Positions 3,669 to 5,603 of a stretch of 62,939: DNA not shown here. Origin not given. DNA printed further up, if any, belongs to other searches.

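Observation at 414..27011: About 26.6-kb co-directional cluster of eight secreted scaffold/binding proteins (three giants): candidate undescribed extracellular assembly system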

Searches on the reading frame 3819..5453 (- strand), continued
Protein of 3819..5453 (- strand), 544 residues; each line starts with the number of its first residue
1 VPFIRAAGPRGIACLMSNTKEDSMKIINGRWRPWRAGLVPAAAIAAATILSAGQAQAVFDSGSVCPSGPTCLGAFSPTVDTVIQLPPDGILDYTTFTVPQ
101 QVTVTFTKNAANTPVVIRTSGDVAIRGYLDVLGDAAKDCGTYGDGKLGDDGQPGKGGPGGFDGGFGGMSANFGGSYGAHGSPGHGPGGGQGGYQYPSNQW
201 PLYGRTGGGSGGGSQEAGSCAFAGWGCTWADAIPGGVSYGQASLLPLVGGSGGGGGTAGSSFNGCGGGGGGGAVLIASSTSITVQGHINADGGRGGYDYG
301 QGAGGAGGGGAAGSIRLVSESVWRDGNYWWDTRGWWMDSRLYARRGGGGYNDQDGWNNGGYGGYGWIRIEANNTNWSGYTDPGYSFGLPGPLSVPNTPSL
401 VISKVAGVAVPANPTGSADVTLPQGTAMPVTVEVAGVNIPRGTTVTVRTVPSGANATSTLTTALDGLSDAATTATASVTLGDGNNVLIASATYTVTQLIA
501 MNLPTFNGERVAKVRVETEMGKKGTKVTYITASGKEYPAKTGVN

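Call 79: fold_search(model_id=the predicted structure, library=viral)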
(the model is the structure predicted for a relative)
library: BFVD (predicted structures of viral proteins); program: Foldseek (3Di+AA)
matches with E <= 10: 548; with E <= 0.001: 11
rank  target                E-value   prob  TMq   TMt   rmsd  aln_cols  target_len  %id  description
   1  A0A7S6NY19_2          3.3e-11  1.00  0.33  0.18  16.8       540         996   18  PA14 domain-containing protein [Bathycoccus sp. RCC716 virus 1]
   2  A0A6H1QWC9            1.1e-09  1.00  0.31  0.33  19.5       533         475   15  Uncharacterized protein (Fragment) [Ostreococcus mediterraneus virus 2]
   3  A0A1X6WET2            1.7e-09  1.00  0.32  0.13  13.2       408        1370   19  (no name in the UniProt tables at hand)
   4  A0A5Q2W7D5            1.2e-08  1.00  0.36  0.32   9.0       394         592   20  (no name in the UniProt tables at hand)
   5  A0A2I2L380            2.9e-07  1.00  0.34  0.36   5.5       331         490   20  Collagen-like protein [Orpheovirus IHUMI-LCC2]
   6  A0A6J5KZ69            9.1e-07  1.00  0.26  0.30   9.7       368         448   18  Uncharacterized protein [uncultured Caudovirales phage]
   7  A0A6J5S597            1.4e-06  1.00  0.29  0.40  12.0       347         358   21  Uncharacterized protein [uncultured Caudovirales phage]
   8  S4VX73                3.1e-06  1.00  0.32  0.39   6.2       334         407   17  Collagen triple helix domain containing protein [Pandoravirus dulcis]
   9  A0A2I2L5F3            4.7e-06  1.00  0.34  0.22   9.6       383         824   16  Collagen-like protein [Orpheovirus IHUMI-LCC2]
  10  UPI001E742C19         5.5e-06  1.00  0.28  0.35  12.2       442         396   16  (no name look-up for this kind of identifier)
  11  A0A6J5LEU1            1.3e-05  1.00  0.31  0.18   8.2       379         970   17  Uncharacterized protein [uncultured Caudovirales phage]
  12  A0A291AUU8            1.4e-02  0.10  0.12  0.08  21.4       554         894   12  (no name in the UniProt tables at hand)
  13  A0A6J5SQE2            5.8e-02  0.54  0.22  0.25  19.0       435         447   16  Uncharacterized protein [uncultured Caudovirales phage]
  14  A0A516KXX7            5.8e-02  0.15  0.12  0.19  25.0       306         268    9  (no name in the UniProt tables at hand)
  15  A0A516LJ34            1.3e-01  0.02  0.07  0.06  22.1       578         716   10  (no name in the UniProt tables at hand)
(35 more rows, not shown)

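Call 89: search_protein_families(library=pfam, proteins=[L009:12532-13281:+], max_evalue=0.01)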
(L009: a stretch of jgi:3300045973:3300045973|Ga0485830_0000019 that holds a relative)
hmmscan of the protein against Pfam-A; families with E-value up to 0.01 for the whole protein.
L009:12532-13281:+ (250 aa): 2 families
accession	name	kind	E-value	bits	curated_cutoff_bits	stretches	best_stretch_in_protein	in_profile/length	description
PF18998.6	Flg_new_2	-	9.1e-09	35.6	23.6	1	161-234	2-72/73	Divergent InlB B-repeat domain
PF09479.16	Flg_new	-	0.0023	18.4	27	1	161-208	2-44/65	Listeria-Bacteroides repeat domain (List_Bact_rpt)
